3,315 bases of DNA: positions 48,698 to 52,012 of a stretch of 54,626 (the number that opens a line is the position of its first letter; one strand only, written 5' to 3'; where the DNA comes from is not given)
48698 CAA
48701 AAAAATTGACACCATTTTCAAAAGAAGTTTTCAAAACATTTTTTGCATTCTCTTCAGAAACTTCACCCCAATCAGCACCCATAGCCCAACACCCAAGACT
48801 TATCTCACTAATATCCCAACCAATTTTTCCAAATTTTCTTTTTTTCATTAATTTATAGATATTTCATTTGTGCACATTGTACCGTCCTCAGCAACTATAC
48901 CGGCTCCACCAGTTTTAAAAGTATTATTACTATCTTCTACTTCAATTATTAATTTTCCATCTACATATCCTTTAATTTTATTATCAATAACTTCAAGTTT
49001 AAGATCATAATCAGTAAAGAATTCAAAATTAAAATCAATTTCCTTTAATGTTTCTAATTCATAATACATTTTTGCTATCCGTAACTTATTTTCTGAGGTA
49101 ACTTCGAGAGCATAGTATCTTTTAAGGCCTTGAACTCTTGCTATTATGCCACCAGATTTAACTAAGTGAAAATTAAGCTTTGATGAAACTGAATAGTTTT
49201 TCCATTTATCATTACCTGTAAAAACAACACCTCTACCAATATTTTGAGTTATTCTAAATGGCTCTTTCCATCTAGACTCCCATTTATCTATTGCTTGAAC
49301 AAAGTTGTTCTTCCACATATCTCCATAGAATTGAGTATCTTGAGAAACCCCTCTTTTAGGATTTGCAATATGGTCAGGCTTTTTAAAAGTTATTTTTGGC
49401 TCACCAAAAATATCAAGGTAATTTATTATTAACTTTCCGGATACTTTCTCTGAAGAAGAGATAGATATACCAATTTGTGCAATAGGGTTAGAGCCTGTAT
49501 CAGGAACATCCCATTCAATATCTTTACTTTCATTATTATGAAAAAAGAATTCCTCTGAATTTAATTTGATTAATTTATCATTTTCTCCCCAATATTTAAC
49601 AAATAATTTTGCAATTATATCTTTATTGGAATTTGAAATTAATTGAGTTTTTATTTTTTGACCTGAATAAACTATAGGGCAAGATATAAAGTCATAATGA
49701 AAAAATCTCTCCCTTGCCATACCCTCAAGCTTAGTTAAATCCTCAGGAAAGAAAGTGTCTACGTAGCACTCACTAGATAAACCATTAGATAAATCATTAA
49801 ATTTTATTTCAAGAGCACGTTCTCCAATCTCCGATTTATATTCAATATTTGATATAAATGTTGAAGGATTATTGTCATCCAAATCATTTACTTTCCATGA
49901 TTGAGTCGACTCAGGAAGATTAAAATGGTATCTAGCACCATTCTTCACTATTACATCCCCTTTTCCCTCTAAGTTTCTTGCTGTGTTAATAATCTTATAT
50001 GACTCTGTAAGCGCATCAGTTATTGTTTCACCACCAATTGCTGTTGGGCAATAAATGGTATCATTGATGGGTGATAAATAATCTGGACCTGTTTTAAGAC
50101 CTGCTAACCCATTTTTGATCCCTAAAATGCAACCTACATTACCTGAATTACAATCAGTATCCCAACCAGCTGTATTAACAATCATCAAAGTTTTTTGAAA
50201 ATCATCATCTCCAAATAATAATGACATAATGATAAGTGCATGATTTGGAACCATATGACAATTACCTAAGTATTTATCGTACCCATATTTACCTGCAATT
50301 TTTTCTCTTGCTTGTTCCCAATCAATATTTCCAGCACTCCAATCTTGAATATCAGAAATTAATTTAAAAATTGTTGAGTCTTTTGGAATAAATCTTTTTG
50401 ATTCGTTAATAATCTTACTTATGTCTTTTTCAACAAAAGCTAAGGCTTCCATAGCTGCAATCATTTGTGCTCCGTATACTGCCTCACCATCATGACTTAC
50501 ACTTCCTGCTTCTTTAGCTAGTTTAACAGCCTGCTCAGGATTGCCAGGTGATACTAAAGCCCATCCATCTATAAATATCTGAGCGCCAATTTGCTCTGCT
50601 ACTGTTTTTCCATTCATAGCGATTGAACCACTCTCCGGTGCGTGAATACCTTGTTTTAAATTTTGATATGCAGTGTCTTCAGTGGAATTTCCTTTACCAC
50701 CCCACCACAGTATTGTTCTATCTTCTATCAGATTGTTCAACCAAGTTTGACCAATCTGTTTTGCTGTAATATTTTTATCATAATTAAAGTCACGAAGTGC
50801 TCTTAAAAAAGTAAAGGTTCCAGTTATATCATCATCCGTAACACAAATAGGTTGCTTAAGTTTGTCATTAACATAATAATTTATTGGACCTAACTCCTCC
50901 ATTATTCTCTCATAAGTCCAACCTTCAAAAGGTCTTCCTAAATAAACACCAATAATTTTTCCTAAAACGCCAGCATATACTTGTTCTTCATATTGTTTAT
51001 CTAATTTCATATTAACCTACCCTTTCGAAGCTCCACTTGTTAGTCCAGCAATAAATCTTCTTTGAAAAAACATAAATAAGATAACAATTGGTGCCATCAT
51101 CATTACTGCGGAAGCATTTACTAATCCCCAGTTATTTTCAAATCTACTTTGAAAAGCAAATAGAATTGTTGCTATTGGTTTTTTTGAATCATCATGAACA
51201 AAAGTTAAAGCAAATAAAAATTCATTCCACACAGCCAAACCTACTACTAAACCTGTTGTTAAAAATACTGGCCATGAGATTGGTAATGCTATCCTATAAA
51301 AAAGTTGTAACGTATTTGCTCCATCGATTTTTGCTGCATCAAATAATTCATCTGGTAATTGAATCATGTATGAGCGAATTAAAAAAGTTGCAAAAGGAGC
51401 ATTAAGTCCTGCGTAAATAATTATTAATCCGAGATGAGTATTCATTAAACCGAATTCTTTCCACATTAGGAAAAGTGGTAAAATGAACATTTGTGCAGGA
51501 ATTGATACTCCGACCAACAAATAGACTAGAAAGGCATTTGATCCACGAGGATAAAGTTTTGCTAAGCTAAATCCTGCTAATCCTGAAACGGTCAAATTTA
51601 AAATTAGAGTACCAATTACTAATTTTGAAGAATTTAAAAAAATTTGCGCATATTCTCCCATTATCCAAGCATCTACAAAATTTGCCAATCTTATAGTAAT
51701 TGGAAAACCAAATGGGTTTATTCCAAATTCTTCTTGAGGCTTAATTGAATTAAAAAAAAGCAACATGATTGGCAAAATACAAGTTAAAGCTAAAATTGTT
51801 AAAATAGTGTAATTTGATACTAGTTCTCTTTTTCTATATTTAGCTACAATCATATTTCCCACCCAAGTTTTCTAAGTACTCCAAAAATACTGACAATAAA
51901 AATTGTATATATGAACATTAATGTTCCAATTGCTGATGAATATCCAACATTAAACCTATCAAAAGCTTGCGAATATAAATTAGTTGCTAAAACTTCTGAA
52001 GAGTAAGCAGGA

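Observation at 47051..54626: Sugar-type ABC importer with an upstream UTRA-domain regulator and no ATPase gene, wired to an ARH-fold enzyme, an aldo-keto reductase and a nitrilase-family amidase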

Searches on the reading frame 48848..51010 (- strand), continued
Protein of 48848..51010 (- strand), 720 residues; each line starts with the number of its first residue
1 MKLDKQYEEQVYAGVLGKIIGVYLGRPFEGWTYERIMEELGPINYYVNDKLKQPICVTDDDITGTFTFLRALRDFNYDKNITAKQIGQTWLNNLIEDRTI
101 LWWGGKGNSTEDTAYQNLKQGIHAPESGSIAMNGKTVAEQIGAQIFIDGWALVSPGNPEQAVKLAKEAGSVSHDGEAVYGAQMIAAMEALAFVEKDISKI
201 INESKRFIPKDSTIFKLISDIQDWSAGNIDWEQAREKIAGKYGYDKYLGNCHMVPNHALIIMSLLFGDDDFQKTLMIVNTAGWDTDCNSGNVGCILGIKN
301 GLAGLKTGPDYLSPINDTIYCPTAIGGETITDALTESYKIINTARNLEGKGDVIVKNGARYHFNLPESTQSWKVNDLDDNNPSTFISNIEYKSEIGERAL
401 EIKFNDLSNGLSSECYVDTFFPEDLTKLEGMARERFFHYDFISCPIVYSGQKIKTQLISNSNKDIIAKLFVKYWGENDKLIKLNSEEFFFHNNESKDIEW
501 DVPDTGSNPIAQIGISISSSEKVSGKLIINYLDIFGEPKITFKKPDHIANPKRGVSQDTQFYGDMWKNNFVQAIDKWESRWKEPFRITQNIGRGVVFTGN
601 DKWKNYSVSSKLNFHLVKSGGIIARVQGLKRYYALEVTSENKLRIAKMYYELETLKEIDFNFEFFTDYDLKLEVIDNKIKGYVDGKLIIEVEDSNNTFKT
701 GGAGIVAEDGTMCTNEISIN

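Call 81: get_annotated_region(hit=H9, flank=9000)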
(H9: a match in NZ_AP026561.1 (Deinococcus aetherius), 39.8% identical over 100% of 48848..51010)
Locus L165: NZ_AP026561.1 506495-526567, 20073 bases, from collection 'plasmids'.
description: Deinococcus aetherius strain ST0316 plasmid pDAETH-1, complete sequence
organism: Deinococcus aetherius (NCBI taxid 200252)
taxonomy: Bacteria; Deinococcota; Deinococci; Deinococcales; Deinococcaceae; Deinococcus; Deinococcus aetherius
host: -; source: -; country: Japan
typing (MOB-suite, as given by PLSDB): non-mobilizable
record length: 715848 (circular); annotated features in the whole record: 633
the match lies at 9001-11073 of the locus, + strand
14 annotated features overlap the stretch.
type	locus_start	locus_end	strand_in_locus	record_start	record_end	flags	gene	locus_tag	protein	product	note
CDS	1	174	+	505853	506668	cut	-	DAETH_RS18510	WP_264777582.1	DMT family transporter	GO:0055085 - transmembrane transport [Evidence IEA]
CDS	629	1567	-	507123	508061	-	-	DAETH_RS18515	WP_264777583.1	helix-turn-helix domain-containing protein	-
CDS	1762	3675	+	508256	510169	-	-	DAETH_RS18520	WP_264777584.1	glycoside hydrolase family 2 TIM barrel-domain containing protein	GO:0005975 - carbohydrate metabolic process [Evidence IEA]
CDS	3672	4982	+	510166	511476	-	-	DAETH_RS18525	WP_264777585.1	extracellular solute-binding protein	-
CDS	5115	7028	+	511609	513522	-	-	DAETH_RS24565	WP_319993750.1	ABC transporter permease subunit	GO:0055085 - transmembrane transport [Evidence IEA]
CDS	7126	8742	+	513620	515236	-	-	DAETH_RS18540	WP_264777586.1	RICIN domain-containing protein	-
CDS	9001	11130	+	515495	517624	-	-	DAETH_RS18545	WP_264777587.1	ADP-ribosylglycohydrolase family protein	-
CDS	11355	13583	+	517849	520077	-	-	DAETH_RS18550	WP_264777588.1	trehalase family glycosidase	GO:0005991 - trehalose metabolic process [Evidence IEA]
CDS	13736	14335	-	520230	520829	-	-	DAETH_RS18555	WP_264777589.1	integrase core domain-containing protein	GO:0015074 - DNA integration [Evidence IEA]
CDS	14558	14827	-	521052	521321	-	-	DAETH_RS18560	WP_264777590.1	transposase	GO:0006313 - DNA transposition [Evidence IEA]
CDS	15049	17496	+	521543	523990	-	-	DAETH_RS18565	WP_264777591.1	nitrate reductase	-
CDS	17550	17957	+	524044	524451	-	-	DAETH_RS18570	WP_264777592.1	hypothetical protein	-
CDS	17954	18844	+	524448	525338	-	-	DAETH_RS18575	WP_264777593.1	formate/nitrite transporter family protein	GO:0015724 - formate transport [Evidence IEA]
CDS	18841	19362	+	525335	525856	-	-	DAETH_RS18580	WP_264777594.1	HPP family protein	-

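Call 82: get_annotated_region(hit=H1, flank=9000)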
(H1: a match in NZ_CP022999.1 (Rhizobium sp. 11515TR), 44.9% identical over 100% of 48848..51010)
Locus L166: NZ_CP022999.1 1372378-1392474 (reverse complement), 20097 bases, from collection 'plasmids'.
description: Rhizobium sp. 11515TR strain 10195 plasmid p11515TR-A, complete sequence
organism: Rhizobium sp. 11515TR (NCBI taxid 2028343)
taxonomy: Bacteria; Pseudomonadota; Alphaproteobacteria; Hyphomicrobiales; Rhizobiaceae; Rhizobium; Rhizobium sp. 11515TR
host: -; source: Cell culture,agricultural soil; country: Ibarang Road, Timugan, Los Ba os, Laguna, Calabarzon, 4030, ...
typing (MOB-suite, as given by PLSDB): non-mobilizable
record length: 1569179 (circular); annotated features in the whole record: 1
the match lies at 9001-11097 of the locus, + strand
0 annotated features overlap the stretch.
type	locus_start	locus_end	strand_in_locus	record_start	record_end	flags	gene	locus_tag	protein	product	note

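Call 83: get_annotated_region(hit=H4, flank=9000)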
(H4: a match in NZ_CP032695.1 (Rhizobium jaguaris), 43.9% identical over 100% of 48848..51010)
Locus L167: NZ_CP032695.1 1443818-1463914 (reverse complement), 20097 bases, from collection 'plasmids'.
description: Rhizobium jaguaris strain CCGE525 plasmid pRCCGE525c, complete sequence
organism: Rhizobium jaguaris (NCBI taxid 1312183)
taxonomy: Bacteria; Pseudomonadota; Alphaproteobacteria; Hyphomicrobiales; Rhizobiaceae; Rhizobium; Rhizobium jaguaris
host: -; source: Calliandra grandiflora; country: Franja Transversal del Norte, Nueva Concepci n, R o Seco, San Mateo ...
typing (MOB-suite, as given by PLSDB): non-mobilizable; mating-pair formation MPF_T
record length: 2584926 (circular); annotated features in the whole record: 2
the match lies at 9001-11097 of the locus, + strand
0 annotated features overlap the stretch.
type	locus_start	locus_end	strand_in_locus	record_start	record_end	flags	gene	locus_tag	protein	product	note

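Call 86: search_protein_families(library=pfam, proteins=[L166:2010-3272:+, L166:3482-4627:-, L166:12281-13018:-, L166:13155-14483:+, L166:14514-15716:+, L166:15759-17201:-, L165:7126-8742:+, L165:11355-13583:+, L164:11133-12425:+], max_evalue=0.0001)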
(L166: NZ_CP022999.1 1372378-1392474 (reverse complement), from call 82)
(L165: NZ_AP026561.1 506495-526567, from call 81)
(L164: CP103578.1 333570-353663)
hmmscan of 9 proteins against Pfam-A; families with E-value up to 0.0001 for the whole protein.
L166:2010-3272:+ (420 aa): 0 families

L166:3482-4627:- (381 aa): 1 family
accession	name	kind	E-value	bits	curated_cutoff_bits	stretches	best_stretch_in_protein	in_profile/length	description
PF01757.29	Acyl_transf_3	-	3.8e-20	72.7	31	1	8-362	2-325/326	Acyltransferase domain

L166:12281-13018:- (245 aa): 2 families
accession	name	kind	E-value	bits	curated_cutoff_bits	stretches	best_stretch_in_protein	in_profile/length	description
PF07729.17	FCD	-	7.7e-14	52.6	24.3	1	85-209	3-124/125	FCD domain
PF00392.27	GntR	-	3.5e-12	46.2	27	1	11-73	1-64/64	Bacterial regulatory proteins, gntR family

L166:13155-14483:+ (442 aa): 1 family
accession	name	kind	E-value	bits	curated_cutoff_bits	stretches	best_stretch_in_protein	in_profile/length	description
PF07690.21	MFS_1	-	3.9e-56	190.9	33.4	1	32-396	1-347/347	Major Facilitator Superfamily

L166:14514-15716:+ (400 aa): 2 families
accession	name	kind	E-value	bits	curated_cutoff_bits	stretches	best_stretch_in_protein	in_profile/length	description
PF13378.12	MR_MLE_C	-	2.8e-41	142.1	29.4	1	192-375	34-218/219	Enolase C-terminal domain-like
PF02746.21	MR_MLE_N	-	8.5e-33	113.5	22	1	16-110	27-117/117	Mandelate racemase / muconate lactonizing enzyme, N-terminal domain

L166:15759-17201:- (480 aa): 4 families
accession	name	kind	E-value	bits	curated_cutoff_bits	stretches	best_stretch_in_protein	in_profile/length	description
PF04632.18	FUSC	-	1.3e-19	70.8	30.9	1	142-345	3-210/660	Fusaric acid resistance protein family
PF13515.12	FUSC_2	-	1.6e-18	67.5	25.6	1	154-277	2-125/126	Fusaric acid resistance protein-like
PF11744.14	ALMT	-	6.8e-09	35.6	20.6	1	164-285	39-171/471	Aluminium activated malate transporter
PF06081.17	ArAE_1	-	2.1e-05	25.1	22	1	144-281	7-140/141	Aromatic acid exporter family member 1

L165:7126-8742:+ (538 aa): 3 families
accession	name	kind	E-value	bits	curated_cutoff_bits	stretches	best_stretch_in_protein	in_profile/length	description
PF14200.12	RicinB_lectin_2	-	2.8e-44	150.2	25.6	3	396-475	10-89/89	Ricin-type beta-trefoil lectin domain-like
PF00652.28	Ricin_B_lectin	-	5.4e-18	65.8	29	1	400-533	2-126/126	Ricin-type beta-trefoil lectin domain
PF13088.12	BNR_2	-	3.3e-08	33.7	31.4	1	60-211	60-199/277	BNR repeat-like domain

L165:11355-13583:+ (742 aa): 3 families
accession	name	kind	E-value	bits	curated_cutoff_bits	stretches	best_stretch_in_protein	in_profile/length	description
PF22422.2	MGH1-like_GH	-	7e-54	184.2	27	1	287-658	5-355/356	Mannosylglycerate hydrolase MGH1-like glycoside hydrolase domain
PF01204.24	Trehalase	-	1.1e-13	51.4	21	1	450-647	283-480/512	Trehalase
PF03200.22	Glyco_hydro_63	-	9.1e-12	45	22.4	1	554-660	362-484/492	Glycosyl hydrolase family 63 C-terminal domain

L164:11133-12425:+ (430 aa): 2 families
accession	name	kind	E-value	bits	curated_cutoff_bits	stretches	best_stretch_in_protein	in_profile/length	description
PF01547.30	SBP_bac_1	-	1.7e-36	127.3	26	1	43-327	7-305/307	Bacterial extracellular solute-binding protein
PF13416.11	SBP_bac_8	-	4.4e-29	102.6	27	1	49-360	2-279/279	Bacterial extracellular solute-binding protein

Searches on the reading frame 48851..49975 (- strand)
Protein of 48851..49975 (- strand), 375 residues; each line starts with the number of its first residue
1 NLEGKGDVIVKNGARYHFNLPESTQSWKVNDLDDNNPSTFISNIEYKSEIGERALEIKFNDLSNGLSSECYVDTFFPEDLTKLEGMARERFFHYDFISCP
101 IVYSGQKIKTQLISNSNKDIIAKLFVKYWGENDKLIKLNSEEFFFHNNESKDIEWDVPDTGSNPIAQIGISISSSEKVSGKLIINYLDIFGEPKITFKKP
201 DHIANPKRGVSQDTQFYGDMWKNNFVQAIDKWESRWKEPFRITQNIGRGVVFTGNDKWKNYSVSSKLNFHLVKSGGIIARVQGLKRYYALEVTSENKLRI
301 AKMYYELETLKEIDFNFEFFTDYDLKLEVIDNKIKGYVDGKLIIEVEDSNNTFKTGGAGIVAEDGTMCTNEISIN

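Call 61: search_protein_representatives(protein=window:48851-49975:-)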
Query: 375 residues. Proteins with E-value up to 0.001 (for the whole library): 939; up to 1e-10: 431; up to 1e-30: 64. The best 150 are listed.
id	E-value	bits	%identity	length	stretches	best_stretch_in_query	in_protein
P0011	5.3e-140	483.2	57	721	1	4-374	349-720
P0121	1.2e-97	343.8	53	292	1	83-374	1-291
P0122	2.3e-81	290.2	57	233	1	146-374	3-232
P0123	2.4e-66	240.8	54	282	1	176-374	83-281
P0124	1.4e-56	208.7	61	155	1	222-374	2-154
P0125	2.0e-51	191.7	51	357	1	4-185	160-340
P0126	4.2e-51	190.6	58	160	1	68-218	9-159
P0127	7.5e-51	189.8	33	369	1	10-374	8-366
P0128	1.0e-47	179.5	34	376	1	4-374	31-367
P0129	9.5e-46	173.0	34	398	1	2-374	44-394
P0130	1.0e-45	172.9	88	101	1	161-252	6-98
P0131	8.5e-44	166.6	30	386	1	2-374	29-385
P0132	4.8e-43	164.1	30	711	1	10-373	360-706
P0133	1.7e-42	162.3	33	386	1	8-374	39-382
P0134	1.7e-42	162.3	31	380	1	10-372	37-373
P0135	3.8e-42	161.2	31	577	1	7-373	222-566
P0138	9.1e-42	159.9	29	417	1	4-370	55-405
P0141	1.4e-40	156.0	29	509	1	2-374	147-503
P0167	9.4e-33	130.2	29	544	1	4-372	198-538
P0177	2.5e-31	125.5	31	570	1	9-369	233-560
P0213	7.3e-27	110.9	29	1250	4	252-373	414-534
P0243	3.2e-24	102.2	29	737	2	163-367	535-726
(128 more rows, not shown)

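Call 62: search_protein_families(library=pfam, proteins=[P0127, P0129, P0131, P0138, P0135, P0141, P0167, P0177, P0213, P0243], max_evalue=0.001)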
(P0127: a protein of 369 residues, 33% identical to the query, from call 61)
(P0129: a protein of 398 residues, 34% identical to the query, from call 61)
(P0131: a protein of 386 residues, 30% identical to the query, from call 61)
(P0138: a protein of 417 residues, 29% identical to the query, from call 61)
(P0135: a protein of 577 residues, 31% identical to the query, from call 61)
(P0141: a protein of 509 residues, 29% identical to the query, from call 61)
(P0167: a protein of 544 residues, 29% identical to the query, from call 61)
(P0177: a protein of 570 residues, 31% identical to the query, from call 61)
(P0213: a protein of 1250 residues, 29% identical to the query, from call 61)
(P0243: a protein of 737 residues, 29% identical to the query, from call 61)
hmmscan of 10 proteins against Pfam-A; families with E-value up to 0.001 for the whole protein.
P0127 (369 aa): 0 families

P0129 (398 aa): 0 families

P0131 (386 aa): 0 families

P0138 (417 aa): 0 families

P0135 (577 aa): 1 family
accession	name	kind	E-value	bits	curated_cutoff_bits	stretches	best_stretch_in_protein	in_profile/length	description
PF03747.19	ADP_ribosyl_GH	-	4.1e-31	109.2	26.2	1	14-206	2-189/287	ADP-ribosylglycohydrolase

P0141 (509 aa): 1 family
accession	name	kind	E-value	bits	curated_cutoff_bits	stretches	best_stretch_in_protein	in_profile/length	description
PF03747.19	ADP_ribosyl_GH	-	2.9e-13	50.6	26.2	1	5-107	191-286/287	ADP-ribosylglycohydrolase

P0167 (544 aa): 1 family
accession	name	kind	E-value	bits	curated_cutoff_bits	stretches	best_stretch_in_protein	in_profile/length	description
PF03747.19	ADP_ribosyl_GH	-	8e-29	101.6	26.2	1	1-156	134-286/287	ADP-ribosylglycohydrolase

P0177 (570 aa): 1 family
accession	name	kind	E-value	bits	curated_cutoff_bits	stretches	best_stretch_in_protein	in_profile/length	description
PF03747.19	ADP_ribosyl_GH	-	1.3e-35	124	26.2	1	3-184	111-285/287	ADP-ribosylglycohydrolase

P0213 (1250 aa): 9 families
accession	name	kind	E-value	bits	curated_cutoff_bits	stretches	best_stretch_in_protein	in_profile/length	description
PF06439.18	3keto-disac_hyd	-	3.1e-31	109.3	26.8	3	385-535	13-186/187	3-keto-disaccharide hydrolase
PF14323.11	GxGYxYP_C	-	1.2e-21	78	27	1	1096-1207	2-105/242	GxGYxYP putative glycoside hydrolase C-terminal domain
PF21708.4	Glyco_hydro_59_C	-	6.4e-15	56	27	2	409-537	37-174/175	Galactocerebrosidase, C-terminal lectin domain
PF13385.13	Laminin_G_3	-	2.8e-10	41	27.6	1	80-183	4-109/151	Concanavalin A-like lectin/glucanases superfamily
PF20957.2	GxGYxYP_N_2nd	-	2e-09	37.9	24.5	1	829-902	1-68/68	GxGYxYP_N second domain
PF16216.10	GxGYxYP_N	-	4.3e-09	36.5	23.9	1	750-827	4-72/72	GxGYxYP_N 1st domain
PF20958.2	GxGYxYP_N_3rd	-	8.9e-08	32.6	24.4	1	913-976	12-76/91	GxGYxYP third domain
PF19763.6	DUF6250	-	1e-06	29.1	26.9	0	475-527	106-159/165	Domain of unknown function (DUF6250)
PF02210.31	Laminin_G_2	-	1.8e-05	25.7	22.9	0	466-508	36-78/126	Laminin G domain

P0243 (737 aa): 1 family
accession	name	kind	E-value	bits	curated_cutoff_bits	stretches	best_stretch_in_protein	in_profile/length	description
PF03747.19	ADP_ribosyl_GH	-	1.2e-19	71.5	26.2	1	21-311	2-283/287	ADP-ribosylglycohydrolase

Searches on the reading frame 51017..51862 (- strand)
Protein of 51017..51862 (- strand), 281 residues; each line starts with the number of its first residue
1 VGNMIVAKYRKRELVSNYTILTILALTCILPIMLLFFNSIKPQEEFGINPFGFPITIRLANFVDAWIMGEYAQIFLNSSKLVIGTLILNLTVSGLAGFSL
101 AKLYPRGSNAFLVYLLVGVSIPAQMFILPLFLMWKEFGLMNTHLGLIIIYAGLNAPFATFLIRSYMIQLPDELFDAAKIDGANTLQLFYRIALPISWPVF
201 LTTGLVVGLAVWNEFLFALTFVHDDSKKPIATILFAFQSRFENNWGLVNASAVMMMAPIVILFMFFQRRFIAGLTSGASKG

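Call 3: search_protein_families(library=pfam, proteins=[window:51017-51862:-], max_evalue=0.01)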
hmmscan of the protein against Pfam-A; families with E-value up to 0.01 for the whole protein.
window:51017-51862:- (281 aa): 1 family
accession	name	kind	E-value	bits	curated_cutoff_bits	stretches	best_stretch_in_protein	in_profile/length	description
PF00528.27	BPD_transp_1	-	2.5e-18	66.9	26.4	1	95-271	3-179/184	Binding-protein-dependent transport system inner membrane component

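Call 5: search_protein_families(library=ncbifam, proteins=[window:51017-51862:-], max_evalue=0.01)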
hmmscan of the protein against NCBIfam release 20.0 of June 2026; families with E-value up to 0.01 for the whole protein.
window:51017-51862:- (281 aa): 15 families
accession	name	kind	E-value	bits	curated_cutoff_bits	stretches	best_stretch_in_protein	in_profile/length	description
NF040932.1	ABC_arch_GlcU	equivalog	1.6e-26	93.5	340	1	18-275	6-265/272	glucose ABC transporter permease GlcU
NF008210.0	PRK10973.1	equivalog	1.1e-19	71.2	297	1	17-275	12-277/281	sn-glycerol-3-phosphate ABC transporter permease UgpE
NF008231.0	PRK10998.1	equivalog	7.2e-19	68.4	261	1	75-281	85-296/296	maltose ABC transporter permease MalG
NF007044.0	PRK09497.1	equivalog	8.3e-07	28.7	348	1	20-266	15-272/285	spermidine/putrescine ABC transporter permease PotB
NF007047.0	PRK09500.1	equivalog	1.5e-05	24.7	326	1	21-204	11-189/257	spermidine/putrescine ABC transporter permease PotC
NF011624.0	PRK15050.1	equivalog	2.2e-05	23.7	247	1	141-266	159-282/297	2-aminoethylphosphonate ABC transporter permease subunit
TIGR01581.1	Mo_ABC_porter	hypoth_equivalog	3.3e-05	23.5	210.3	1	136-258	96-218/225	ABC transporter permease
NF008232.0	PRK10999.1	equivalog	0.00014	20.7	392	1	146-196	378-428/520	maltose ABC transporter permease MalF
TIGR02141.1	modB_ABC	equivalog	0.00015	21.5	182.6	1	134-264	71-202/208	molybdate ABC transporter permease subunit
TIGR00969.1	3a0106s02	subfamily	0.00023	20.7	240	1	136-264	136-265/272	sulfate ABC transporter permease subunit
NF040931.1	ABC_arch_GlcT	equivalog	0.00039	20.1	360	1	125-254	127-255/278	glucose ABC transporter permease GlcT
TIGR03226.1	PhnU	equivalog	0.0013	18.3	283.45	1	148-268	184-302/311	2-aminoethylphosphonate ABC transporter permease subunit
NF008049.0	PRK10782.1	subfamily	0.0014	18.4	212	1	152-203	98-149/217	methionine ABC transporter permease MetI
TIGR02139.1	permease_CysT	equivalog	0.0017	18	246.1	1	139-210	128-198/265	sulfate ABC transporter permease subunit CysT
NF006939.0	PRK09421.1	equivalog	0.0021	17.5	262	1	119-254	69-209/230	molybdate ABC transporter permease subunit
